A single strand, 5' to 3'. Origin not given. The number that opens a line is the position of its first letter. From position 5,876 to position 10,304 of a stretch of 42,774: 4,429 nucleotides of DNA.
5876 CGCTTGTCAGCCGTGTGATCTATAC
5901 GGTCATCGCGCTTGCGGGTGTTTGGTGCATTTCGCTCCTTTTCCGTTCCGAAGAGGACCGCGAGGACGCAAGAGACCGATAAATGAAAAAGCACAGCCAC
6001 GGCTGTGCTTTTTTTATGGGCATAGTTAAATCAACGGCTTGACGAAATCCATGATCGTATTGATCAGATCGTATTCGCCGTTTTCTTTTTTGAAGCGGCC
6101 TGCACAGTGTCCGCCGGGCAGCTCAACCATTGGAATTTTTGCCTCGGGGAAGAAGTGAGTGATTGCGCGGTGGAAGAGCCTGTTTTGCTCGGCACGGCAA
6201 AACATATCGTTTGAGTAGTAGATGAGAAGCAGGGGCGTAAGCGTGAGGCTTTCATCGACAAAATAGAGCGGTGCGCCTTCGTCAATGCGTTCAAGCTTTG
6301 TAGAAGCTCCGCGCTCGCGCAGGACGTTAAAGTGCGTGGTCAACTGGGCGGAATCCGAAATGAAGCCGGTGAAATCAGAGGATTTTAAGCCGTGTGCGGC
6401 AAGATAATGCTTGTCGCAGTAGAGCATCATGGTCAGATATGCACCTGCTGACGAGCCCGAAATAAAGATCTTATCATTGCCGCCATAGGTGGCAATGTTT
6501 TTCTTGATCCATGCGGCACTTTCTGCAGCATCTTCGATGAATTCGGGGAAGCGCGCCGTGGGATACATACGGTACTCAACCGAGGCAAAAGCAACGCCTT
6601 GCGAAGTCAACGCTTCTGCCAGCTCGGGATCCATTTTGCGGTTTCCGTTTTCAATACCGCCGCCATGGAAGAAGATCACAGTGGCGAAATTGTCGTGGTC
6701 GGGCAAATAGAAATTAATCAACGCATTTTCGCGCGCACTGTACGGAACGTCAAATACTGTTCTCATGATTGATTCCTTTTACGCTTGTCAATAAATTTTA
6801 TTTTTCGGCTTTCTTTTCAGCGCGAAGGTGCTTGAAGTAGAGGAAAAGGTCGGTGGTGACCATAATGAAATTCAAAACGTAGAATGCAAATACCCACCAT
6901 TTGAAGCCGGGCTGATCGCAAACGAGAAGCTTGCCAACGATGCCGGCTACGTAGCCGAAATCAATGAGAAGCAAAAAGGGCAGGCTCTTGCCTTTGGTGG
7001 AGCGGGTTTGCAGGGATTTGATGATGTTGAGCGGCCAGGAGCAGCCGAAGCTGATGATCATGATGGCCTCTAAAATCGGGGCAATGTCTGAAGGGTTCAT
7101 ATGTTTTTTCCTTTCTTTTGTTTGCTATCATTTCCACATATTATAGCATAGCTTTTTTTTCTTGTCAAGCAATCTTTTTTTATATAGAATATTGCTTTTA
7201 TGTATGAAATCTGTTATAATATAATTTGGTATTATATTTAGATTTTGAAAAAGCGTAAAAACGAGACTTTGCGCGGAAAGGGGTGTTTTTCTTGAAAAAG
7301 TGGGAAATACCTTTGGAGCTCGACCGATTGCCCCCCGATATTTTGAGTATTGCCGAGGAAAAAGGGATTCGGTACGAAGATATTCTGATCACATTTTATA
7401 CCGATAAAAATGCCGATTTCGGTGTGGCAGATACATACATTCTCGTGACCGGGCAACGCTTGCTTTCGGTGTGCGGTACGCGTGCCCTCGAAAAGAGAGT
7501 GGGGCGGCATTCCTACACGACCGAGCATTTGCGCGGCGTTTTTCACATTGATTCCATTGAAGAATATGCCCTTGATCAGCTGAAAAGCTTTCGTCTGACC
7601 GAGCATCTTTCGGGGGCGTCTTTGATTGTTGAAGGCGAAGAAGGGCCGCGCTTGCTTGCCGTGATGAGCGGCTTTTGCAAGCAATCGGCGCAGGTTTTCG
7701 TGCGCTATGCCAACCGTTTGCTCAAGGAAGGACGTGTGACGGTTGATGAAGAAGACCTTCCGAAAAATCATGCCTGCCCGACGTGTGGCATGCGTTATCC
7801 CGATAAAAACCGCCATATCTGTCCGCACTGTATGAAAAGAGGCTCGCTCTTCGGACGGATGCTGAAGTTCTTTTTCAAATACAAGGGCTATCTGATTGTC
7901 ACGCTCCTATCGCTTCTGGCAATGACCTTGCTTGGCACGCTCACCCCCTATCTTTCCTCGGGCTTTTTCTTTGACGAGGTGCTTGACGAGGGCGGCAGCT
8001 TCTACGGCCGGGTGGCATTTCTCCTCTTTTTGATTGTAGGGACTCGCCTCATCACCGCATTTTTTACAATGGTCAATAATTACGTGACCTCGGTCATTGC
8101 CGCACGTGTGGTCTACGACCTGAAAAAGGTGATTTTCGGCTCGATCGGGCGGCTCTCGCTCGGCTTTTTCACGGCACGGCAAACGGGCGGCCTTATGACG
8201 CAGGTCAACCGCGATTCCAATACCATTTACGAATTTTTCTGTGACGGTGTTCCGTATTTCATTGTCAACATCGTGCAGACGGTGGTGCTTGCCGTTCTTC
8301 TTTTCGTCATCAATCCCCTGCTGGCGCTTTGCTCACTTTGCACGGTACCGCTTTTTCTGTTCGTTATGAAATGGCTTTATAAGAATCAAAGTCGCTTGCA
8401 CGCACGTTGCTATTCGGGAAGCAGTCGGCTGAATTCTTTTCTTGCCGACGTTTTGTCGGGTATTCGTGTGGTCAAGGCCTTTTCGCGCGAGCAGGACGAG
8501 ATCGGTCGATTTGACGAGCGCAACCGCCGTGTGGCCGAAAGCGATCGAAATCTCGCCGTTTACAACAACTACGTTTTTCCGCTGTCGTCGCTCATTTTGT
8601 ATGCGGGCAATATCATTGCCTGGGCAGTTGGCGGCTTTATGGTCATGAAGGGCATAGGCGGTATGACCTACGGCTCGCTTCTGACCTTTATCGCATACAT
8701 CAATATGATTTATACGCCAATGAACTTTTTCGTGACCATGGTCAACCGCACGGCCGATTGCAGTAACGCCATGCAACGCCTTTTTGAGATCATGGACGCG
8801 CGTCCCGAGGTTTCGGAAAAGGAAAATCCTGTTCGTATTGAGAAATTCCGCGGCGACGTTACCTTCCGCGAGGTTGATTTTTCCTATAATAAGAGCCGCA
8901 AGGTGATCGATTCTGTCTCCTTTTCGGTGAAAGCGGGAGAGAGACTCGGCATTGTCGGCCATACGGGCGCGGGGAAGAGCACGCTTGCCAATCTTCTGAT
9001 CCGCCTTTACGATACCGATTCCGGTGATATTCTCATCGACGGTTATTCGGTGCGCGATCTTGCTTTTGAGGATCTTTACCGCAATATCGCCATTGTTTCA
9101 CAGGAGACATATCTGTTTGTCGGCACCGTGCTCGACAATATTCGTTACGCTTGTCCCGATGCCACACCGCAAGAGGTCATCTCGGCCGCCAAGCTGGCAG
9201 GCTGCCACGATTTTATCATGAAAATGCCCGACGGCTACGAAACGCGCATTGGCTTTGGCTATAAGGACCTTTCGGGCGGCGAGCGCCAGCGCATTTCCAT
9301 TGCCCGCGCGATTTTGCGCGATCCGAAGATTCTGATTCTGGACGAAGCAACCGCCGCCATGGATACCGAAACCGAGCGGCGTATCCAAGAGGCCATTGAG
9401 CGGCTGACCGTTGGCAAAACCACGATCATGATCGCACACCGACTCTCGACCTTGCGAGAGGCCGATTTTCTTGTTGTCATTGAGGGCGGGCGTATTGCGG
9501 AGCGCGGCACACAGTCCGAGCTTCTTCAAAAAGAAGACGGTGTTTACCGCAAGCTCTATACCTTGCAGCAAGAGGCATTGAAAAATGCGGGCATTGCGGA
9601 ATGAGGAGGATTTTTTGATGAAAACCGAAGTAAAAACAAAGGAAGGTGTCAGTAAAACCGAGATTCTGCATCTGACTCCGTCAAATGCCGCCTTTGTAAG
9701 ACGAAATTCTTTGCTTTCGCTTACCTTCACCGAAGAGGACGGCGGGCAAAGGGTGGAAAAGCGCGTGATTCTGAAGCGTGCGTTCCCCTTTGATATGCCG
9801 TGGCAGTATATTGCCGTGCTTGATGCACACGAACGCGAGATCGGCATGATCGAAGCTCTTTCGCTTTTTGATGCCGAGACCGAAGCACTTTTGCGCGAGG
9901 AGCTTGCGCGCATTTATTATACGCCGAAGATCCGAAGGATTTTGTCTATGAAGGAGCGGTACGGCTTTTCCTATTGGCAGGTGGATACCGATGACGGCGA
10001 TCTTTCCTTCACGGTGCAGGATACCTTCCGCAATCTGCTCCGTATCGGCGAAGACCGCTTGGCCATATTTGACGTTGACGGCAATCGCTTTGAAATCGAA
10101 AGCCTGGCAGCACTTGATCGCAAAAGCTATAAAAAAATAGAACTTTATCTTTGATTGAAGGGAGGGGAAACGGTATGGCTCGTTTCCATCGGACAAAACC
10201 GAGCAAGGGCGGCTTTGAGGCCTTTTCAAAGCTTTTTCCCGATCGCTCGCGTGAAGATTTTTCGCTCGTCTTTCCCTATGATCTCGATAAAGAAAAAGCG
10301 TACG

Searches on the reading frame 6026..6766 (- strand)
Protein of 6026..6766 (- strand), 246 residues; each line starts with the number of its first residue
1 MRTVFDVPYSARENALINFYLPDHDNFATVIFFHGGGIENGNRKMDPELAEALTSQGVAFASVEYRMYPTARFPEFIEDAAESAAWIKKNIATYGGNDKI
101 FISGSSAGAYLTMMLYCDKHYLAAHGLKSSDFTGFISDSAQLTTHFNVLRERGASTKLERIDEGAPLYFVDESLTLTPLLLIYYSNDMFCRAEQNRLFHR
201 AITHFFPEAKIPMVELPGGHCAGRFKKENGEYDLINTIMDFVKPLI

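Call 10: search_protein_families(library=pfam, proteins=[window:6026-6766:-])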
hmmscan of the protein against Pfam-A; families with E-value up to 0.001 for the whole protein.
window:6026-6766:- (246 aa): 4 families
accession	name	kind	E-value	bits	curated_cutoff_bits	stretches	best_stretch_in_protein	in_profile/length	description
PF20434.5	BD-FAE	-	4.4e-19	69.3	26.8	1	19-115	3-106/215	BD-FAE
PF07859.19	Abhydrolase_3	-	2.8e-15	57.1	25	1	30-116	1-89/210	alpha/beta hydrolase fold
PF00135.34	COesterase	-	3.1e-07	30.1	27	1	79-146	163-224/515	Carboxylesterase family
PF00326.27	Peptidase_S9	-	0.00039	20.4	22.6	1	78-205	46-173/213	Prolyl oligopeptidase family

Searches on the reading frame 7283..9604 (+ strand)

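Call 10: search_protein_families(library=pfam, proteins=[window:7283-9604:+])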
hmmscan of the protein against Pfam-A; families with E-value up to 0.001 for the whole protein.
window:7283-9604:+ (773 aa): 4 families
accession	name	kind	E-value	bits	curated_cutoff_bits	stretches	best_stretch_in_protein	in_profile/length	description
PF00664.28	ABC_membrane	-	3.1e-38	132.5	28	1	208-480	13-274/274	ABC transporter transmembrane region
PF00005.33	ABC_tran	-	2.6e-31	109.5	25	1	543-691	2-137/137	ABC transporter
PF02463.25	SMC_N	-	6.8e-05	22.8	40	1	575-733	103-211/220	RecF/RecN/SMC N terminal domain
PF09818.15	ABC_ATPase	-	0.00059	19.4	23.2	0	642-705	138-201/283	P-loop domain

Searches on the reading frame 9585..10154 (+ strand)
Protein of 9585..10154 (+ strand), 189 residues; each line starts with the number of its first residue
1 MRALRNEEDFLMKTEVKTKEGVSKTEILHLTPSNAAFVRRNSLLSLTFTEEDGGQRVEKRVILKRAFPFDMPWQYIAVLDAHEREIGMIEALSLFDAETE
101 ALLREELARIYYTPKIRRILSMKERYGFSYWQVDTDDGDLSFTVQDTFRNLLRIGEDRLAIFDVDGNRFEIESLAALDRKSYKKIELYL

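Call 12: search_protein_families(library=pfam, proteins=[window:9585-10154:+])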
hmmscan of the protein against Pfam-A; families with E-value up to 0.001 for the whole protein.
window:9585-10154:+ (189 aa): 1 family
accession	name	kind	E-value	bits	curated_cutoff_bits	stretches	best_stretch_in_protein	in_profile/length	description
PF08909.16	DUF1854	-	5e-37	127.1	26.8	1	60-186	3-128/130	Domain of unknown function (DUF1854)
